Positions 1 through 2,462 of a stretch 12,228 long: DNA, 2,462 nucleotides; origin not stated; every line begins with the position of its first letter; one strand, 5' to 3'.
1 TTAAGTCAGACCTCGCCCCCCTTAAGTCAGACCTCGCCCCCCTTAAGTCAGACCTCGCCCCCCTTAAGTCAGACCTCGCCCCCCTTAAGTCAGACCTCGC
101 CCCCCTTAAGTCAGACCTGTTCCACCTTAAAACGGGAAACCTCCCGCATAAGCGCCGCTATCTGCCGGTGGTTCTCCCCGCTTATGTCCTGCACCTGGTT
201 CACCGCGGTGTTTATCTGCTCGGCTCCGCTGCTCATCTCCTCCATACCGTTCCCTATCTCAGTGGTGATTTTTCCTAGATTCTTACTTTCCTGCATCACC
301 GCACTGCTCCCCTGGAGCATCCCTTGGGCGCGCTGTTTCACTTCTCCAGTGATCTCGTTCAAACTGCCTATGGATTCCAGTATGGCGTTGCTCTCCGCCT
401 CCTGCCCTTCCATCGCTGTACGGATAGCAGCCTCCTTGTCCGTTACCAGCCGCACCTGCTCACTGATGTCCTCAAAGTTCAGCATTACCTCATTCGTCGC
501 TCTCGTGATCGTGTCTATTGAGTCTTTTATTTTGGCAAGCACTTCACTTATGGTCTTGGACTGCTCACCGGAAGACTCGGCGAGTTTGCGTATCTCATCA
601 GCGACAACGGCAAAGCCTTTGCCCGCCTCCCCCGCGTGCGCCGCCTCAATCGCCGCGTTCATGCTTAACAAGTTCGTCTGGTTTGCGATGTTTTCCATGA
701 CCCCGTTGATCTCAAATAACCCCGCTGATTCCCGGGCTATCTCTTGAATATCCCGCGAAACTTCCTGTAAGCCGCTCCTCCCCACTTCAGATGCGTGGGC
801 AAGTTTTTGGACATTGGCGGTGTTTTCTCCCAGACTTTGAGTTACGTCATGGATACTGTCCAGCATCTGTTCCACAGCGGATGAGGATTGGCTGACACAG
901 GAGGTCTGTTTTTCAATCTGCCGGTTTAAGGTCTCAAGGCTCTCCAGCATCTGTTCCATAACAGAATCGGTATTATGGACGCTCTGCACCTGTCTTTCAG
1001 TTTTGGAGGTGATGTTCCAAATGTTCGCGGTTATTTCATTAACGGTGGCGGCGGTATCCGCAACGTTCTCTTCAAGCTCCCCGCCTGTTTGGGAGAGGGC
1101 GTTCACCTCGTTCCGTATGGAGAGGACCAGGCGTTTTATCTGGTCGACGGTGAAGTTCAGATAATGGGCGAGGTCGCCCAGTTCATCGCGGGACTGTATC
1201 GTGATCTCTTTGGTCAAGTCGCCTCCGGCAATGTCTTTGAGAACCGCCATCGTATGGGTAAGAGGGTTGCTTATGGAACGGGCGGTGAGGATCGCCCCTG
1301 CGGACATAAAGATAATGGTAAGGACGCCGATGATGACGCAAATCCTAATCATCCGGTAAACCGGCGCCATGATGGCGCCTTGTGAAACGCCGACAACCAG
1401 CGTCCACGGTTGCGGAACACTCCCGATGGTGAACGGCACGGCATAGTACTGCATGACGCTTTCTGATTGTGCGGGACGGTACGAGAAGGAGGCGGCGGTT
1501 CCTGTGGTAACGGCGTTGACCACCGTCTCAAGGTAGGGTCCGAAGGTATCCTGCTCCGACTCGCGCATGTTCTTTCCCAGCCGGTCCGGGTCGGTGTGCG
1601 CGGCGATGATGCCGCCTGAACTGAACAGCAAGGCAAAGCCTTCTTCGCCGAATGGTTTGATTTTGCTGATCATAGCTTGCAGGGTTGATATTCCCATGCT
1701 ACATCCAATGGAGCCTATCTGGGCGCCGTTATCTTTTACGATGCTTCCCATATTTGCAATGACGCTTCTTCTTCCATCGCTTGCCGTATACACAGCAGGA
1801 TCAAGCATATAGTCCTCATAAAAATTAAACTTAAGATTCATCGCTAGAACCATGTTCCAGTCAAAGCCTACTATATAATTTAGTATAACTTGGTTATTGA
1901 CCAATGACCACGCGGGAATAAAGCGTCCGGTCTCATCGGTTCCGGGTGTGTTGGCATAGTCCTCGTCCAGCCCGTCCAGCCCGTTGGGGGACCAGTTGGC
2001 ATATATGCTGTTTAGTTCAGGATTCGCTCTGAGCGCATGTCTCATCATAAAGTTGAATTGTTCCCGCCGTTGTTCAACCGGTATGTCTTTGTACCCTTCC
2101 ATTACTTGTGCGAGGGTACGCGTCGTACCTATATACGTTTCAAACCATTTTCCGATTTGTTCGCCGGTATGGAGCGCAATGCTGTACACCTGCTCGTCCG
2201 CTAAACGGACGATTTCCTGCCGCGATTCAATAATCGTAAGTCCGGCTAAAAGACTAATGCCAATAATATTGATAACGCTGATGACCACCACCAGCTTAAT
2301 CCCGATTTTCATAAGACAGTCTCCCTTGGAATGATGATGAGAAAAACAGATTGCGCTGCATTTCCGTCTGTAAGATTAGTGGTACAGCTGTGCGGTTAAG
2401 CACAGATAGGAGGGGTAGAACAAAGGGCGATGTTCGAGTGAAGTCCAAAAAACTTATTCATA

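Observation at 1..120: The same repeat family at a second locus provides the stop codon of the chemoreceptor gene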

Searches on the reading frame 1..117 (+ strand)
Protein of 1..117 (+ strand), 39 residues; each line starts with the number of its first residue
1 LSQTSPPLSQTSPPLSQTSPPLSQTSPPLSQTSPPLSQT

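Call 39: search_protein_representatives(protein=window:1-117:+)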
Query: 39 residues. Proteins with E-value up to 0.001 (for the whole library): 122; up to 1e-10: 19; up to 1e-30: 3. The best 122 are listed.
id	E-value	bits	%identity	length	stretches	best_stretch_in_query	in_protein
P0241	2.6e-57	196.3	45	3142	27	3-38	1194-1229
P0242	5.4e-48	168.1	51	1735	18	6-37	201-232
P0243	1.7e-44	157.6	57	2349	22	2-37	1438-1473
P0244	2.4e-29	111.8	43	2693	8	3-38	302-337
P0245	1.4e-25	100.5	46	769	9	2-38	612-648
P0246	2.6e-25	99.6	56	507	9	1-39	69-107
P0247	1.1e-24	97.8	42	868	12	2-39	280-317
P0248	1.1e-24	97.7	45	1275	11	2-38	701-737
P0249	3.9e-18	78.0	59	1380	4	2-39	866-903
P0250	1.1e-17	76.7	71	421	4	2-39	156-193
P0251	1.3e-13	64.4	60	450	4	2-39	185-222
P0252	2.5e-13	63.4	43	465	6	3-37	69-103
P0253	2.6e-13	63.4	45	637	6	1-37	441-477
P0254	8.7e-13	61.8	53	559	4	4-38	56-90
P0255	8.7e-13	61.8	27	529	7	5-34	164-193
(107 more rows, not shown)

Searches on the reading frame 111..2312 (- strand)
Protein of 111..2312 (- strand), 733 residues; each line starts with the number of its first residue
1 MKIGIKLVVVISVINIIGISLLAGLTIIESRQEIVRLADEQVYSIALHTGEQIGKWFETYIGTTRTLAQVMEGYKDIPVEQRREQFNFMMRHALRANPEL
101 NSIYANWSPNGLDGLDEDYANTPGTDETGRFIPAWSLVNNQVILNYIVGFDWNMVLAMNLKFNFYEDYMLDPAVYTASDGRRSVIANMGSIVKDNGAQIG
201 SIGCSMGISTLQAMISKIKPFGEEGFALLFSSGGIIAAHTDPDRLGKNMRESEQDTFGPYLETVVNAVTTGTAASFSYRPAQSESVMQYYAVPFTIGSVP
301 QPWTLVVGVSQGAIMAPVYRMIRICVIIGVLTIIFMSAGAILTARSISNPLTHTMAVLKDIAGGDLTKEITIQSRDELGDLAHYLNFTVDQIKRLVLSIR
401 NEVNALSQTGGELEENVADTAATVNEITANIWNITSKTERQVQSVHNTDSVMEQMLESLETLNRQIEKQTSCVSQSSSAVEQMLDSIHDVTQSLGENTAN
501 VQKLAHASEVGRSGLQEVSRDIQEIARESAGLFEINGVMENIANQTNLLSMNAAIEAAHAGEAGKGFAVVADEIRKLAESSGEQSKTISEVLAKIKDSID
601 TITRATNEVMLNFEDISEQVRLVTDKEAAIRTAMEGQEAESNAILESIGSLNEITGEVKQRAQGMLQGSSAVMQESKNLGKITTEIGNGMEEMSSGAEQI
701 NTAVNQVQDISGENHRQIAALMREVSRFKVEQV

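Call 9: find_encoding_contigs(protein=window:111-2312:-, flank=10000, max_places=6)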
Protein window:111-2312:- (733 aa): no gene with exactly this product is on record in the collection.

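Call 10: search_protein_families(library=pfam, proteins=[window:111-2312:-])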
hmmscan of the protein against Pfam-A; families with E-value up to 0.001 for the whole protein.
window:111-2312:- (733 aa): 7 families
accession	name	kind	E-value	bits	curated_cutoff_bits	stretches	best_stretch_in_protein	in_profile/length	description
PF00015.26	MCPsignal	-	1.8e-30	106.5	34.6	1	509-646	12-146/172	Methyl-accepting chemotaxis protein (MCP) signalling domain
PF00672.30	HAMP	-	2.7e-11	44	25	1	342-393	1-52/53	HAMP domain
PF02743.24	dCache_1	-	3.6e-07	30.4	45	1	175-307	120-239/240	Cache domain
PF04108.17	ATG17_like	-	1.1e-05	25.6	43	1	392-530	121-264/355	Autophagy protein ATG17-like domain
PF06103.16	DUF948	-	0.00025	21.6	37.2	0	380-436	26-82/89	Bacterial protein of unknown function (DUF948)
PF06160.17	EzrA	-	0.00031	19.6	39.6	1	385-528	280-429/557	Septation ring formation regulator, EzrA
PF18947.5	HAMP_2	-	0.00056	20.3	24.3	0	346-393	19-66/67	HAMP domain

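Call 11: find_homologous_proteins(query=window:111-2312:-, max_evalue=1e-20)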
Query window:111-2312:- (733 aa): 275 proteins with E <= 1e-20 among 8000 candidates; the best 120 are listed.
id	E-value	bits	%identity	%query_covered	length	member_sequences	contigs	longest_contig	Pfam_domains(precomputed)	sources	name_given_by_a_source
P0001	0.0e+0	1581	100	100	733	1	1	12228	PF00015.27,PF00672.31,PF26039.2,PF02743.25,PF28175.1,PF04108.18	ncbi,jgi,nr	ncbi:MAG: methyl-accepting chemotaxis protein [Spirochaetaceae bacterium]|jgi:methyl-accepting chemo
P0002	0.0e+0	1179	76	100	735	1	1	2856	PF00015.27,PF00672.31,PF02743.25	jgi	jgi:methyl-accepting chemotaxis protein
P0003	0.0e+0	1120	73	100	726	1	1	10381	PF00015.27,PF00672.31,PF02743.25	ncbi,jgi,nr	ncbi:MAG: methyl-accepting chemotaxis protein [Spirochaetaceae bacterium]|jgi:methyl-accepting chemo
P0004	1.5e-290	983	63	100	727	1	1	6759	PF00015.27,PF00672.31,PF28544.1,PF02743.25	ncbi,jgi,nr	ncbi:MAG: methyl-accepting chemotaxis protein [Treponema sp.]|jgi:methyl-accepting chemotaxis protei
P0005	1.3e-288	977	63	100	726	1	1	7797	PF00015.27,PF00672.31,PF02743.25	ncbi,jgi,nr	ncbi:MAG: methyl-accepting chemotaxis protein [Treponema sp.]|jgi:methyl-accepting chemotaxis protei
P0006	3.4e-287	972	64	100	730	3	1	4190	PF00015.27,PF00672.31,PF02743.25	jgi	jgi:methyl-accepting chemotaxis protein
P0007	6.6e-287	971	64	100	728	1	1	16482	PF00015.27,PF00672.31,PF02743.25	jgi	jgi:methyl-accepting chemotaxis protein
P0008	1.8e-286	970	63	100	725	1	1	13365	PF00015.27,PF00672.31,PF02743.25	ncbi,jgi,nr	ncbi:MAG: methyl-accepting chemotaxis protein [Treponema sp.]|jgi:methyl-accepting chemotaxis protei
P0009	5.9e-286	968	63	100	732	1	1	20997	PF00015.27,PF00672.31,PF02743.25,PF04108.18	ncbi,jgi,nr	ncbi:MAG: methyl-accepting chemotaxis protein [Treponema sp.]|jgi:methyl-accepting chemotaxis protei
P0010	1.5e-285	967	63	100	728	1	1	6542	PF00015.27,PF00672.31,PF02743.25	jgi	jgi:methyl-accepting chemotaxis protein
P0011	2.8e-285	966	64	100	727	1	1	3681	PF00015.27,PF00672.31,PF02743.25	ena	-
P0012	1.0e-284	964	63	100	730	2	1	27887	PF00015.27,PF00672.31,PF02743.25,PF04108.18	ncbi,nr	ncbi:MAG: methyl-accepting chemotaxis protein [Treponema sp.]|nr:methyl-accepting chemotaxis protein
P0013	3.8e-284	962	65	100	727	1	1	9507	PF00015.27,PF00672.31,PF02743.25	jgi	jgi:methyl-accepting chemotaxis protein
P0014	1.4e-283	960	63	100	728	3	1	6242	PF00015.27,PF00672.31,PF02743.25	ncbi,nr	ncbi:MAG: methyl-accepting chemotaxis protein [Treponema sp.]|nr:methyl-accepting chemotaxis protein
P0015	4.1e-283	959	63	100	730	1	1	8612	PF00015.27,PF00672.31,PF02743.25,PF24161.2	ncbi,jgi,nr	ncbi:MAG: methyl-accepting chemotaxis protein [Treponema sp.]|jgi:methyl-accepting chemotaxis protei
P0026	1.4e-276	937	62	100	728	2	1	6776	PF00015.27,PF00672.31,PF02743.25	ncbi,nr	ncbi:MAG: methyl-accepting chemotaxis protein [Spirochaetaceae bacterium]|nr:methyl-accepting chemot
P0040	6.3e-273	925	60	100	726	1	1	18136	PF00015.27,PF00672.31,PF02743.25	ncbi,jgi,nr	ncbi:MAG: methyl-accepting chemotaxis protein [Spirochaetaceae bacterium]|jgi:methyl-accepting chemo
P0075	6.9e-255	866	57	100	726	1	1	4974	PF00015.27,PF00672.31,PF02743.25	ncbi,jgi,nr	ncbi:MAG: methyl-accepting chemotaxis protein [Spirochaetaceae bacterium]|jgi:methyl-accepting chemo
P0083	1.2e-247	842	60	92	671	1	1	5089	PF00015.27,PF00672.31,PF02743.25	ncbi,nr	ncbi:MAG: methyl-accepting chemotaxis protein, partial [Spirochaetaceae bacterium]|nr:methyl-accepti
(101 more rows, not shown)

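Call 16: find_encoding_contigs(protein=P0003, flank=10000, max_places=4)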
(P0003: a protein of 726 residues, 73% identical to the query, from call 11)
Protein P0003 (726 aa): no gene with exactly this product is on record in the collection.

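Call 17: find_encoding_contigs(protein=P0002, flank=10000, max_places=4)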
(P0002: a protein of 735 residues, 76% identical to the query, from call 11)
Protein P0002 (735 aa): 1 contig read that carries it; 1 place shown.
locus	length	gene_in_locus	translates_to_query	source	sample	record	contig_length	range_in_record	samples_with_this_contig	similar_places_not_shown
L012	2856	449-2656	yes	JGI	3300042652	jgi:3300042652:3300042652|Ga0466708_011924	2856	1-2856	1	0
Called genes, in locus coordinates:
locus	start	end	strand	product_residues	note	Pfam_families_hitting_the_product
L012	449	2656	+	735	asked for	PF02743:dCache_1, PF00672:HAMP, PF00015:MCPsignal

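Call 43: list_cluster_members(proteins=[P0001, P0003, P0026, P0040, P0075, P0083, P0121, P0122, P0136, P0184])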
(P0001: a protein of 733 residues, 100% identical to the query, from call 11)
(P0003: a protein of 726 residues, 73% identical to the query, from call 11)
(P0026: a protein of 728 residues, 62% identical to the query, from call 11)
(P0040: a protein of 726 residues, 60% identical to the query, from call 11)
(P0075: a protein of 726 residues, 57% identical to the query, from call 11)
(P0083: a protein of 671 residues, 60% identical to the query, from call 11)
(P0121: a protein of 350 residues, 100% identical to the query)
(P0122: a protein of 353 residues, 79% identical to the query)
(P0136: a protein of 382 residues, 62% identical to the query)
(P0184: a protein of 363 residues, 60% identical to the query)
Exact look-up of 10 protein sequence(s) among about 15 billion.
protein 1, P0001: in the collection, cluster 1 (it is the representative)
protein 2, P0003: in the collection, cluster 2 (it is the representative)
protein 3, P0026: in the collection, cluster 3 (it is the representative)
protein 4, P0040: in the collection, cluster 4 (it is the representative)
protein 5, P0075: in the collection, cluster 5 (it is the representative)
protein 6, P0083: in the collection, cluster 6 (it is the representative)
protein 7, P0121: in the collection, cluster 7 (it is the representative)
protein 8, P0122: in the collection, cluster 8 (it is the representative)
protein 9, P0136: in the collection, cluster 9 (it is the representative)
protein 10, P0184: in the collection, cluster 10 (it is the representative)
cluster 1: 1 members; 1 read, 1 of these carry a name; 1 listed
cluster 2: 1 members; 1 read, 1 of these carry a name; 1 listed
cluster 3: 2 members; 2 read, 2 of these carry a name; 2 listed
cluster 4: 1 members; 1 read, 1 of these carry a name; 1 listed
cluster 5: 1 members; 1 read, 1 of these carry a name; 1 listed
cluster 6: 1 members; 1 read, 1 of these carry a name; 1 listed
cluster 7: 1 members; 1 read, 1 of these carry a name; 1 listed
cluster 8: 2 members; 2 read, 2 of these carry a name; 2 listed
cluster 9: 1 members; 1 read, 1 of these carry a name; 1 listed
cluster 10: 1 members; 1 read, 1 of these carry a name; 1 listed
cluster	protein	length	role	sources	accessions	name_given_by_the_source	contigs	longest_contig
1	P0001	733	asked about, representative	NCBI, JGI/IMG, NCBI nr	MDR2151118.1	MAG: methyl-accepting chemotaxis protein [Spirochaetaceae bacterium] | methyl-accepting chemotaxis protein | methyl-accepting chemotaxis protein [Spirochaetaceae bacterium]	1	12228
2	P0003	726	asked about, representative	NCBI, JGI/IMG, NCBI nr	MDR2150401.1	MAG: methyl-accepting chemotaxis protein [Spirochaetaceae bacterium] | methyl-accepting chemotaxis protein | methyl-accepting chemotaxis protein [Spirochaetaceae bacterium]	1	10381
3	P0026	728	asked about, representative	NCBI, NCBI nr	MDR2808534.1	MAG: methyl-accepting chemotaxis protein [Spirochaetaceae bacterium] | methyl-accepting chemotaxis protein [Spirochaetaceae bacterium]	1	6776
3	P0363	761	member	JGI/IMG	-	methyl-accepting chemotaxis protein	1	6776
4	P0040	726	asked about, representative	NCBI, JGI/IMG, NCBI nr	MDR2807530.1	MAG: methyl-accepting chemotaxis protein [Spirochaetaceae bacterium] | methyl-accepting chemotaxis protein | methyl-accepting chemotaxis protein [Spirochaetaceae bacterium]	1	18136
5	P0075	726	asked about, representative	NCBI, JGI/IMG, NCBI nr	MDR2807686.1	MAG: methyl-accepting chemotaxis protein [Spirochaetaceae bacterium] | methyl-accepting chemotaxis protein | methyl-accepting chemotaxis protein [Spirochaetaceae bacterium]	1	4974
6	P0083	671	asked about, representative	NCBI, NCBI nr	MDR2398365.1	MAG: methyl-accepting chemotaxis protein, partial [Spirochaetaceae bacterium] | methyl-accepting chemotaxis protein [Spirochaetaceae bacterium]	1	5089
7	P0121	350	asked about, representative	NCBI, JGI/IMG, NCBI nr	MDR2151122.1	MAG: slipin family protein [Spirochaetaceae bacterium] | regulator of protease activity HflC (stomatin/prohibitin superfamily) | slipin family protein [Spirochaetaceae bacterium]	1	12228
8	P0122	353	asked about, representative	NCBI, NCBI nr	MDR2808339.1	MAG: slipin family protein [Spirochaetaceae bacterium] | slipin family protein [Spirochaetaceae bacterium]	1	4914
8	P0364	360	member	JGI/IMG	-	regulator of protease activity HflC (stomatin/prohibitin superfamily)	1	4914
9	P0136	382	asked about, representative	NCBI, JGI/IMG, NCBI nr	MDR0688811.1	MAG: slipin family protein [Spirochaetaceae bacterium] | regulator of protease activity HflC (stomatin/prohibitin superfamily) | slipin family protein [Spirochaetaceae bacterium]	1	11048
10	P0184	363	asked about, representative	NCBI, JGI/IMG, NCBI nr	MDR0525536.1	MAG: slipin family protein [Spirochaetaceae bacterium] | regulator of protease activity HflC (stomatin/prohibitin superfamily) | slipin family protein [Spirochaetaceae bacterium]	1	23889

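Call 44: find_encoding_contigs(protein=P0040, flank=10000, max_places=3)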
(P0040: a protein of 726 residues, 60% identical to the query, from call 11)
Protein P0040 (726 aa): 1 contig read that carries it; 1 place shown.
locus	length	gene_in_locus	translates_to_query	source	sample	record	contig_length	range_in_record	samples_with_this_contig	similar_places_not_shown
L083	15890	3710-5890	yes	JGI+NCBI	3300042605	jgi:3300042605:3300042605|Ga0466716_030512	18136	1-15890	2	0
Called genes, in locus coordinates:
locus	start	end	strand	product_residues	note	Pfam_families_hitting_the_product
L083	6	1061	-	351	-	PF01545:Cation_efflux, PF16916:ZT_dimer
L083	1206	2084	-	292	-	PF13847:Methyltransf_31, PF08241:Methyltransf_11, PF13649:Methyltransf_25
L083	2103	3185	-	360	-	-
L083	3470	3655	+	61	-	-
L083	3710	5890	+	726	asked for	PF02743:dCache_1, PF00672:HAMP, PF00015:MCPsignal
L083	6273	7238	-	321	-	-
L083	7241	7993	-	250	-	PF00149:Metallophos, PF12850:Metallophos_2 (faint)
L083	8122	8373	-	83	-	-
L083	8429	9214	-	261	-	PF00528:BPD_transp_1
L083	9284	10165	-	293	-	PF00528:BPD_transp_1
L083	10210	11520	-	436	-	PF01547:SBP_bac_1, PF13416:SBP_bac_8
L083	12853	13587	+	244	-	-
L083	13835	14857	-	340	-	PF10974:DUF2804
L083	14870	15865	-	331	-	-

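Call 45: find_encoding_contigs(protein=P0026, flank=10000, max_places=3)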
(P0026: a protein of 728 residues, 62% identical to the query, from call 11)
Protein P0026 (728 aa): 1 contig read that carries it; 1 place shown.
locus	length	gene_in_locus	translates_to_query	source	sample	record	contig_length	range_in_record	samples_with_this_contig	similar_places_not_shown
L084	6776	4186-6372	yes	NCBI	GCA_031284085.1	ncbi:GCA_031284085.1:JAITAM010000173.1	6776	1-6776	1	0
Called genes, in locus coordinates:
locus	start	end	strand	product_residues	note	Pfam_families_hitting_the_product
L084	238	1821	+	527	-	PF01547:SBP_bac_1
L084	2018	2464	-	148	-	PF00075:RNase_H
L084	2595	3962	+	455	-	PF01336:tRNA_anti-codon, PF00152:tRNA-synt_2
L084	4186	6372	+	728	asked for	PF02743:dCache_1, PF00672:HAMP, PF00015:MCPsignal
